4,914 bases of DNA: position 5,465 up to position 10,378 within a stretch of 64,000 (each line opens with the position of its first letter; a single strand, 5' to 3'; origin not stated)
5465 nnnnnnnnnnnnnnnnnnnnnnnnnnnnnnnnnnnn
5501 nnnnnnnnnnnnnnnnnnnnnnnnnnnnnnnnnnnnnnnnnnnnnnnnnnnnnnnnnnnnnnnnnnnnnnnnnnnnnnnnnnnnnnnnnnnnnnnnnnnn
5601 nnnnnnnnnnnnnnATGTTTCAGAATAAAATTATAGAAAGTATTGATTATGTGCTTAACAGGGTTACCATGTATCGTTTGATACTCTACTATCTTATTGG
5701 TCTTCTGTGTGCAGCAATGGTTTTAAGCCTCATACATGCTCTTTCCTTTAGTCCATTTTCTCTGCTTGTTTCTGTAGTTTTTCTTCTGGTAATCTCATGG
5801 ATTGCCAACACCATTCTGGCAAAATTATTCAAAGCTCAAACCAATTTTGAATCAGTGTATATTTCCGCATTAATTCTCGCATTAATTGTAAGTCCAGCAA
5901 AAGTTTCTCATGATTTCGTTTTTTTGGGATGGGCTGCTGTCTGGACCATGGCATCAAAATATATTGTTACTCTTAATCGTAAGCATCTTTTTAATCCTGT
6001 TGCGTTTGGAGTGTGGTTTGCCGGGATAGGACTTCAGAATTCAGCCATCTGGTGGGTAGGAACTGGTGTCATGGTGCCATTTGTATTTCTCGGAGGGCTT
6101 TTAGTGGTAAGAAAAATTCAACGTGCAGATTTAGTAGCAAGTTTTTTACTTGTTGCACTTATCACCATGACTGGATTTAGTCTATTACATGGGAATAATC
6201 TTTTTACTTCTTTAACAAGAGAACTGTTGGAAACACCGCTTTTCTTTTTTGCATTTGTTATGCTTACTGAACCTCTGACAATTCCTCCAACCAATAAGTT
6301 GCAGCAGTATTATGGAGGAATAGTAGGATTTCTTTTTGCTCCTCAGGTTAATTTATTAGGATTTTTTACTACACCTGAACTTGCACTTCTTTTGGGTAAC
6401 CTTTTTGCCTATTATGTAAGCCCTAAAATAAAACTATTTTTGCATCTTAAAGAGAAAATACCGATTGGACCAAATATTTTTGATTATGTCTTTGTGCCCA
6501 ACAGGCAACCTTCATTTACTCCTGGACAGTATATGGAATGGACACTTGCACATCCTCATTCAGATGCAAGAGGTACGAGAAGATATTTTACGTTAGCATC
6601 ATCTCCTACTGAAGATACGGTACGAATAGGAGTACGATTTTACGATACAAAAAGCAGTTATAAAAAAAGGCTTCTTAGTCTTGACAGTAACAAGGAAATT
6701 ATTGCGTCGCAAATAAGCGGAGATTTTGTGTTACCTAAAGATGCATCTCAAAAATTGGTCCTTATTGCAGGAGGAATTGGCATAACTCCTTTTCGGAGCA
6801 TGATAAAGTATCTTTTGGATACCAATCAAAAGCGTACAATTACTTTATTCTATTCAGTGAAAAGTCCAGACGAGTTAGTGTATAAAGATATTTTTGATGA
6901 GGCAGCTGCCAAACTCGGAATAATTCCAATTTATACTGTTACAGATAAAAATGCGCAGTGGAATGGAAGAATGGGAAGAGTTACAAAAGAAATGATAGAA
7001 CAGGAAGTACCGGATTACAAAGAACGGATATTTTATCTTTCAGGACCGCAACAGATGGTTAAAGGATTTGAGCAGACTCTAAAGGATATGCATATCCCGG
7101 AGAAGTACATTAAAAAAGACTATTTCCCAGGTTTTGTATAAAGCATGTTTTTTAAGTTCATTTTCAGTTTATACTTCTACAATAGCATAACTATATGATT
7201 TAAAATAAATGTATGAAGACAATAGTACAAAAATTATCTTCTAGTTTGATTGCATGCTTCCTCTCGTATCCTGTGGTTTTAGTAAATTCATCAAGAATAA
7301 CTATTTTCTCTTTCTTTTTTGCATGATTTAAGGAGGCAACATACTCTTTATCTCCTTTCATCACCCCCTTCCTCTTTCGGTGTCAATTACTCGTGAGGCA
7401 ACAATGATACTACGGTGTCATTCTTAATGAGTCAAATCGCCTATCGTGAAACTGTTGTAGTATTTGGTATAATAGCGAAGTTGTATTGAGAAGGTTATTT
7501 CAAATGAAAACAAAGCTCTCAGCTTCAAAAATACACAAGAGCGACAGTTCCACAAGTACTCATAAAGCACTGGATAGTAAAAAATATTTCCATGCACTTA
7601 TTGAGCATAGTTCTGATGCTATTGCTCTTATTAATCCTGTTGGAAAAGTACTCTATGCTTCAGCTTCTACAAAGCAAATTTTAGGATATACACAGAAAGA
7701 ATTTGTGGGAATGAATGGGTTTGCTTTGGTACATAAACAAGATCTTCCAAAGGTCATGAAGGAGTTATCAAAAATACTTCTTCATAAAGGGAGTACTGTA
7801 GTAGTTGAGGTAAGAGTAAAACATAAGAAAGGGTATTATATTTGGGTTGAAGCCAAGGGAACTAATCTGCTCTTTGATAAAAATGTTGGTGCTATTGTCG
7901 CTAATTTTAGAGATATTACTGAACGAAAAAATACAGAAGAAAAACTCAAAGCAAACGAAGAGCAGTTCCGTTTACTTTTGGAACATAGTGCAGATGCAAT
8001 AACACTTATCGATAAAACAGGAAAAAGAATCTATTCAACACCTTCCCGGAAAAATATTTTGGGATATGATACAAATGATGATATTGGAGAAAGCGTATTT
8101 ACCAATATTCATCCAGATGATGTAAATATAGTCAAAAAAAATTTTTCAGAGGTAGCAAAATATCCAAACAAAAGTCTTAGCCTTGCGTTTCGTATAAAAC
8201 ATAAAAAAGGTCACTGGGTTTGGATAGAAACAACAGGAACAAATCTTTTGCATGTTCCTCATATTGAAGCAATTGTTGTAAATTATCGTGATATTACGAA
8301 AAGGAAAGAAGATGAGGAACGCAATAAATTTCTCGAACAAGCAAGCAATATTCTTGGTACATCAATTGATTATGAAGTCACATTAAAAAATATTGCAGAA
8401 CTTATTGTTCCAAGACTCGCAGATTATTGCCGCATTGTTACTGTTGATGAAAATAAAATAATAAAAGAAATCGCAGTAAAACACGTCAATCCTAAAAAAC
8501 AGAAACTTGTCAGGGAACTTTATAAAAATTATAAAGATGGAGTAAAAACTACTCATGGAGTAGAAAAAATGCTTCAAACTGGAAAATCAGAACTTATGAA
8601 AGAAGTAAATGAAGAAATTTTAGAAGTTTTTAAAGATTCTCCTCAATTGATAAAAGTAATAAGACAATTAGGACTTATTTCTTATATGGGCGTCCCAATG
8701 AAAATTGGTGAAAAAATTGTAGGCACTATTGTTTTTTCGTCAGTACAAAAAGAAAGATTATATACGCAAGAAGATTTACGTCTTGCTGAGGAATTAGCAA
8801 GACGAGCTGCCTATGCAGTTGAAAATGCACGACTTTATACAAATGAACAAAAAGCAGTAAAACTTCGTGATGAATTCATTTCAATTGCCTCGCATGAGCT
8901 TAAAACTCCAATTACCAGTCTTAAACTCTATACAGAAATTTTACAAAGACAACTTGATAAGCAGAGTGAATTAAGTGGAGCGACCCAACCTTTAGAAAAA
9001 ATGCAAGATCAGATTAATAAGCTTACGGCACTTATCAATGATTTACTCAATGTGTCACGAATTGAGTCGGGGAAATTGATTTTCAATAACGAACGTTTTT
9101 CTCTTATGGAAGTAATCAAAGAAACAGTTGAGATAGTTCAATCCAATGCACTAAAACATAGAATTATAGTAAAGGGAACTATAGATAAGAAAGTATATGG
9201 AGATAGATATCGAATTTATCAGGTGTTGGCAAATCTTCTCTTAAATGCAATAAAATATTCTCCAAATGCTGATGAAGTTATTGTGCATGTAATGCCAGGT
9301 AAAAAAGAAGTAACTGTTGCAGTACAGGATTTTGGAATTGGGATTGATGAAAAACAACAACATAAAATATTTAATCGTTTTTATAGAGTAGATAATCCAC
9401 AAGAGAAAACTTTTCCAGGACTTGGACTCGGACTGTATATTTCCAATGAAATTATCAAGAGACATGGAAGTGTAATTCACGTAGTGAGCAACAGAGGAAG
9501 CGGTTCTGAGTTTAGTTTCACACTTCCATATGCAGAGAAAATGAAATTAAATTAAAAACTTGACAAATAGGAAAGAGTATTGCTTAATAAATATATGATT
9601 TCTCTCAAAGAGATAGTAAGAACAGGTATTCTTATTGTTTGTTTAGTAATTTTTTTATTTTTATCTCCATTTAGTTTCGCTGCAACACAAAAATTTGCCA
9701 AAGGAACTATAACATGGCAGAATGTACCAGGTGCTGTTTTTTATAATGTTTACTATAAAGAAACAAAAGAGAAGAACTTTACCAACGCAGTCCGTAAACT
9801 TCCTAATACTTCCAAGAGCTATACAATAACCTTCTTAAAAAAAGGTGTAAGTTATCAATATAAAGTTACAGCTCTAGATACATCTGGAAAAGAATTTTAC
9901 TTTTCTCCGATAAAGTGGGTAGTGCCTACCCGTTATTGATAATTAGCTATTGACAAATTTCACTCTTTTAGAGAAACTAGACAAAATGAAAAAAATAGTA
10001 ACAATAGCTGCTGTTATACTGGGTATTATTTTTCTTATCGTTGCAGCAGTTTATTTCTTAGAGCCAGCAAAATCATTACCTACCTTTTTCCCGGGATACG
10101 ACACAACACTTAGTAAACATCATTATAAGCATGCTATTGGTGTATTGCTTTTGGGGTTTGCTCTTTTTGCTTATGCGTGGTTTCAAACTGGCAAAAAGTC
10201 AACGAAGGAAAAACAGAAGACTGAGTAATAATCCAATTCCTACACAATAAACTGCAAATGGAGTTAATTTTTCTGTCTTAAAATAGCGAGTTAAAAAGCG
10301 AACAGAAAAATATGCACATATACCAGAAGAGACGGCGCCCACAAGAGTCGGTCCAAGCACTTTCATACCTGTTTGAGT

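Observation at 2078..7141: Extracytosolic flavin-based electron-transfer module (FMN_bind + ApbE + membrane FNR-like reductase) next to a two-component system and a cupredoxin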

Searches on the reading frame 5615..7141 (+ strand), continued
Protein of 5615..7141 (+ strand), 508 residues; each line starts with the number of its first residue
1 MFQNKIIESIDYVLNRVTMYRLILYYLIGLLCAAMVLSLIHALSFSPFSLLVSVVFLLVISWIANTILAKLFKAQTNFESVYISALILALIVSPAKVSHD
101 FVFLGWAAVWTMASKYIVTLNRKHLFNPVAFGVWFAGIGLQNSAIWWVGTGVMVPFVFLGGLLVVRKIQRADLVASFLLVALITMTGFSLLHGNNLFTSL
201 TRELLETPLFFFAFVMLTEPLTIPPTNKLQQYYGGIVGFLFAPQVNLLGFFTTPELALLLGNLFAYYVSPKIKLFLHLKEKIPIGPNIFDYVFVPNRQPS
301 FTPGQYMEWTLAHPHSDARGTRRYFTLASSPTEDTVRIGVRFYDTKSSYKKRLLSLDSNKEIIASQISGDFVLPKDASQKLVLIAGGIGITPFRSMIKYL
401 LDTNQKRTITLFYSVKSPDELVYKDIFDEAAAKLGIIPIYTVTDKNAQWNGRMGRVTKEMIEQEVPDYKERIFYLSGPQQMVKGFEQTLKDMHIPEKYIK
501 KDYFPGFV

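Call 14: find_related_loci(query=A1, collection=genome_contigs, flank=6000)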
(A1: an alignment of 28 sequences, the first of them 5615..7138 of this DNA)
Query A1 (508 aa) in genome_contigs; peptide patterns used: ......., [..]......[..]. (x = any residue, [..] = any of these).
600 stretches matched a pattern (row limit reached: there are more); 572 encode a relative of the query (tblastn E <= 1e-3); the best 80 are kept; 80 distinct loci.
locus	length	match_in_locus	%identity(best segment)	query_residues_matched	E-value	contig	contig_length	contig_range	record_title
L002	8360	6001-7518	61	6-508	0e+0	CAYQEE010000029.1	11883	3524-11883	MAG TPA_asm: uncultured Gammaproteobacteria bacterium isolate SRP272529_co2_240 genome assembly, contig: NODE_9759_lengt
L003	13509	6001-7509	58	7-507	0e+0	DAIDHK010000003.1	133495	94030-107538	MAG TPA_asm: Candidatus Levyibacteriota bacterium isolate clean343 NODE_3_length_133495_cov_12.109453, whole genome shot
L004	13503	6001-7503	59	10-507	0e+0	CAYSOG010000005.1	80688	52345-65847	MAG TPA_asm: uncultured Gammaproteobacteria bacterium isolate SRP200132_co1_489 genome assembly, contig: NODE_378_length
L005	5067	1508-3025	56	6-508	0e+0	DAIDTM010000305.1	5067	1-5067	MAG TPA_asm: Anaerolineae bacterium isolate clean1805 k141_749155, whole genome shotgun sequence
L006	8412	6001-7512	55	6-506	0e+0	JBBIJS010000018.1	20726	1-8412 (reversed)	MAG: Chloroflexota bacterium isolate EPF170215_bin_168 NODE_2918_length_20726_cov_11.903246, whole genome shotgun sequen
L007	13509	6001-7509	58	7-507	0e+0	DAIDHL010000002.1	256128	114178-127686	MAG TPA_asm: Candidatus Levyibacteriota bacterium isolate clean344 NODE_2_length_256128_cov_5.732237, whole genome shotg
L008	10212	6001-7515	55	6-507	0e+0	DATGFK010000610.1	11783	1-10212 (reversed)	MAG TPA_asm: Aggregatilineales bacterium isolate SMAG_U9726 k141_1098279, whole genome shotgun sequence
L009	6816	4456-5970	56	5-506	0e+0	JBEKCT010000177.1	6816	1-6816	MAG: Anaerolineales bacterium isolate SPRUCE 166 SPRUCE_166_177, whole genome shotgun sequence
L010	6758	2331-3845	55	6-507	0e+0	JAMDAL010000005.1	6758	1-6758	MAG: Patescibacteria group bacterium isolate FK_Sedi_B_Bin.260 NODE_49588_length_6758_cov_3.95038, whole genome shotgun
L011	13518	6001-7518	56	5-507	0e+0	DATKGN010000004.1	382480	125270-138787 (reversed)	MAG TPA_asm: Patescibacteria group bacterium isolate SMAG_U14552 k141_31954, whole genome shotgun sequence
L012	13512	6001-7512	55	6-506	0e+0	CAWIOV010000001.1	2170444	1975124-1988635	MAG: uncultured Chloroflexia bacterium isolate MFD01689.bin.1.12 genome assembly, contig: contig_11975, whole genome sho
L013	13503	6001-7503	57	10-508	0e+0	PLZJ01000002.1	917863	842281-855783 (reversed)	MAG: Candidatus Levyibacteriota bacterium isolate palsa_1332 73.20120700_P3D.151_contig_1296, whole genome shotgun seque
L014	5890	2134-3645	55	6-506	0e+0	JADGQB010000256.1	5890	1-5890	MAG: Anaerolineales bacterium isolate Chersky.20_11 contig-100_3044, whole genome shotgun sequence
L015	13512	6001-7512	55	6-506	0e+0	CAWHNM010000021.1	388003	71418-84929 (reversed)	MAG: uncultured Chloroflexia bacterium isolate MFD02809.bin.2.91 genome assembly, contig: contig_77338, whole genome sho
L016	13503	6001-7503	55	10-507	0e+0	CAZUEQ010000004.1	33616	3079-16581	MAG TPA_asm: uncultured Gammaproteobacteria bacterium isolate SRP170004_co1_204 genome assembly, contig: NODE_1799_lengt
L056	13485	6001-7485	55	10-507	1e-179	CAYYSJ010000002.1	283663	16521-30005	MAG TPA_asm: uncultured Gammaproteobacteria bacterium isolate SRP272529_co1_214 genome assembly, contig: NODE_12_length_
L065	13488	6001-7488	57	10-508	1e-176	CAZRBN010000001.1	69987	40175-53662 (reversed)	MAG TPA_asm: uncultured Gammaproteobacteria bacterium isolate SRP272529_co1_183 genome assembly, contig: NODE_389_length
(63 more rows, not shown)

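Call 21: predict_structure(alignment_id=A1)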
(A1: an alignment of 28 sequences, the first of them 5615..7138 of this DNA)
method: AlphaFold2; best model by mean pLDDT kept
length: 508 residues; sequences in the alignment: 28
mean_pLDDT: 84.4   pTM: 0.72
mean pLDDT of the five models: 84.4, 84.2, 84.0, 81.0, 78.4
residues with pLDDT >= 90: 203; 70-90: 245; 50-70: 54; < 50: 6
segments of 3 or more residues with pLDDT < 50: 504-508
pLDDT, mean of each block of 10 residues (from residue 1): 69 72 91 95 92 96 88 71 92 87 91 72 70 79 75 91 83 91 88 83 85 85 74 91 69 82 75 79 92 84 83 66 83 91 78 85 75 87 93 95 96 93 95 96 88 90 94 87 89 91 47
secondary structure, 60 per line:
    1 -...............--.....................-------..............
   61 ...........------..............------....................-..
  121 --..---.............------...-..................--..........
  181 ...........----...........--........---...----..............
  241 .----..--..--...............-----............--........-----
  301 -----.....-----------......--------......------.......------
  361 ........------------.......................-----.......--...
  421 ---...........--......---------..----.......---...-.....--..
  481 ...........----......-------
elements in order: H2-16 H19-39 H47-71 H78-91 H98-117 H128-140 H151-168 H171-191 H196-206 H209-216 H227-241 H254-268 E274-285 E288-295 E306-310 E322-327 E336-341 H348-354 E361-368 E381-386 H387-403 E409-415 H424-434 E437-442 H458-464 E472-476 H479-491 E499-501

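Call 67: search_protein_families(library=pfam, proteins=[L056:9316-10584:+, L056:11388-12614:+, L065:10743-11453:+, L065:12793-13218:+], max_evalue=0.001)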
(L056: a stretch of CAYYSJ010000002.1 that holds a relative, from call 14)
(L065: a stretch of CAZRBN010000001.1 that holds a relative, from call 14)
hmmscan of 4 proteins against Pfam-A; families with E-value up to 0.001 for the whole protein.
L056:9316-10584:+ (422 aa): 4 families
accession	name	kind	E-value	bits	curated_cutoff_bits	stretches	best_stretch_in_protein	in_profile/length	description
PF16576.10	HlyD_D23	-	1.1e-10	41.7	30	1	55-291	4-186/214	Barrel-sandwich domain of CusB or HlyD membrane-fusion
PF13437.12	HlyD_3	-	3.4e-10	41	22.2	1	205-311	2-96/106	HlyD family secretion protein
PF00364.28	Biotin_lipoyl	-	9.1e-05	22.7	22.1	0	68-99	42-73/73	Biotin-requiring enzyme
PF00529.27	CusB_dom_1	-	0.00011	22.8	26.5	0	183-387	12-89/89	Cation efflux system protein CusB domain 1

L056:11388-12614:+ (408 aa): 2 families
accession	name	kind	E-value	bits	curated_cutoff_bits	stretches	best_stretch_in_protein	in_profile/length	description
PF12704.14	MacB_PCD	-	7e-45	154.3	27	1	22-245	1-204/207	MacB-like periplasmic core domain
PF02687.27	FtsX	-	8.8e-22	77.8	25.5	1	289-401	3-120/120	FtsX-like permease C-terminal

L065:10743-11453:+ (236 aa): 4 families
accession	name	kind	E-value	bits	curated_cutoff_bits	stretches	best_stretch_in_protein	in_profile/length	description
PF00005.33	ABC_tran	-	2.4e-34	119.3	25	1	26-173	2-136/137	ABC transporter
PF02463.25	SMC_N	-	0.0002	21.3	40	0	35-53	24-42/220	RecF/RecN/SMC N terminal domain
PF13555.12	AAA_29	-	0.00035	20.7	27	1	31-53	18-40/61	P-loop containing region of AAA domain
PF13304.12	AAA_21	-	0.00046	20.8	27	0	37-69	1-46/304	AAA domain, putative AbiEii toxin, Type IV TA system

L065:12793-13218:+ (141 aa): 1 family
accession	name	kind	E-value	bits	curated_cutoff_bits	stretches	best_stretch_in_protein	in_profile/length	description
PF18914.6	DUF5666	-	1.3e-07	32.2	27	1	59-124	1-59/60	Domain of unknown function (DUF5666)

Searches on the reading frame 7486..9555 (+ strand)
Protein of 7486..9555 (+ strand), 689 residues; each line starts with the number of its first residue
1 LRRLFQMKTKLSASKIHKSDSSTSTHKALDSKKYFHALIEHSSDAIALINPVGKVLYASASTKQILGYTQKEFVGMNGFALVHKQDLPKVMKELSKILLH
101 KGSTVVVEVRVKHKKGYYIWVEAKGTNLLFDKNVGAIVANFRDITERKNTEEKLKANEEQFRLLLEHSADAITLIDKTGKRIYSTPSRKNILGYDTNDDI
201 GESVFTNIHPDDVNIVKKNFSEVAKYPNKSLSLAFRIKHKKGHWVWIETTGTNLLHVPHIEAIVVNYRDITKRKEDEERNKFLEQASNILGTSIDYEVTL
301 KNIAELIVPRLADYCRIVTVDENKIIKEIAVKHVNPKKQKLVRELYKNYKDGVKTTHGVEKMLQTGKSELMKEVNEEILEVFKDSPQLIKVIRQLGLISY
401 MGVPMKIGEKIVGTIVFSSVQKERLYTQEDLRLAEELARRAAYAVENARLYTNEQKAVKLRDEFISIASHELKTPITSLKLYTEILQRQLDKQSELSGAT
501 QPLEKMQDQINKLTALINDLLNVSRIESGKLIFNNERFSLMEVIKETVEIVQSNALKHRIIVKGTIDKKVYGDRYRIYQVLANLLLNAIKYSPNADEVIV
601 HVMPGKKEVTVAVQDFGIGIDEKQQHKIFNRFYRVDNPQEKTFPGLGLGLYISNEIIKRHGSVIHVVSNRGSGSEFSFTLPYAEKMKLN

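Call 3: search_protein_families(library=pfam, proteins=[window:7486-9555:+], max_evalue=0.01)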
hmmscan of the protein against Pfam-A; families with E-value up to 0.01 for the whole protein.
window:7486-9555:+ (689 aa): 12 families
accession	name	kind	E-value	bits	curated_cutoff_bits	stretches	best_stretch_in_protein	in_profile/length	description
PF08447.18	PAS_3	-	3.7e-29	101.3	25.6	2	56-133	2-79/89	PAS fold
PF02518.31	HATPase_c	-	9.3e-26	90.9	26.4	1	572-683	1-110/111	Histidine kinase-, DNA gyrase B-, and HSP90-like ATPase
PF00989.32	PAS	-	2.3e-20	73.1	22.6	2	35-144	3-113/113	PAS fold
PF00512.31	HisKA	-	4.2e-16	59.2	26.9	1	461-529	2-66/66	His Kinase A (phospho-acceptor) domain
PF13426.13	PAS_9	-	1.4e-15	57.8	27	1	43-146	1-103/103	PAS domain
PF14598.12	PAS_11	-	1e-13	51.6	25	2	182-251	15-83/109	PAS domain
PF08448.16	PAS_4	-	3.8e-10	40.4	23.1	1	40-148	2-109/110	PAS fold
PF01590.32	GAF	-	2e-08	35.3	22.4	1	359-445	55-133/133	GAF domain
PF13188.13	PAS_8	-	1.2e-07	31.8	21.8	1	34-73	2-38/65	PAS domain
PF13185.12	GAF_2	-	4.2e-07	30.7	28.6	1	384-446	74-136/136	GAF domain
PF13492.12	GAF_3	-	5.5e-06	27.2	27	1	396-447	79-129/129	GAF domain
PF18095.7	PAS_12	-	0.0066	16.5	22.6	0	10-74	24-88/153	UPF0242 C-terminal PAS-like domain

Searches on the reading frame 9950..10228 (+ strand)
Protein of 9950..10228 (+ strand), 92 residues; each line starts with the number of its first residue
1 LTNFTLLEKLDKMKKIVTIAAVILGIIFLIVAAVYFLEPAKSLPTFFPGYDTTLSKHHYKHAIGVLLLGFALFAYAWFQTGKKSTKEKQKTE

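Call 37: search_protein_families(library=pfam, proteins=[window:9950-10228:+], max_evalue=0.001)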
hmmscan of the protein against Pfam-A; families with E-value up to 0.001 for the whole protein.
window:9950-10228:+ (92 aa): 2 families
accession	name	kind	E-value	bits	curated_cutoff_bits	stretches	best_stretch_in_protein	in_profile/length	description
PF06197.19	DUF998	-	6.3e-05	23.1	30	1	16-80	70-124/184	Protein of unknown function (DUF998)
PF14248.12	DUF4345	-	9.1e-05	22.9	26.5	1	18-82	3-68/119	Domain of unknown function (DUF4345)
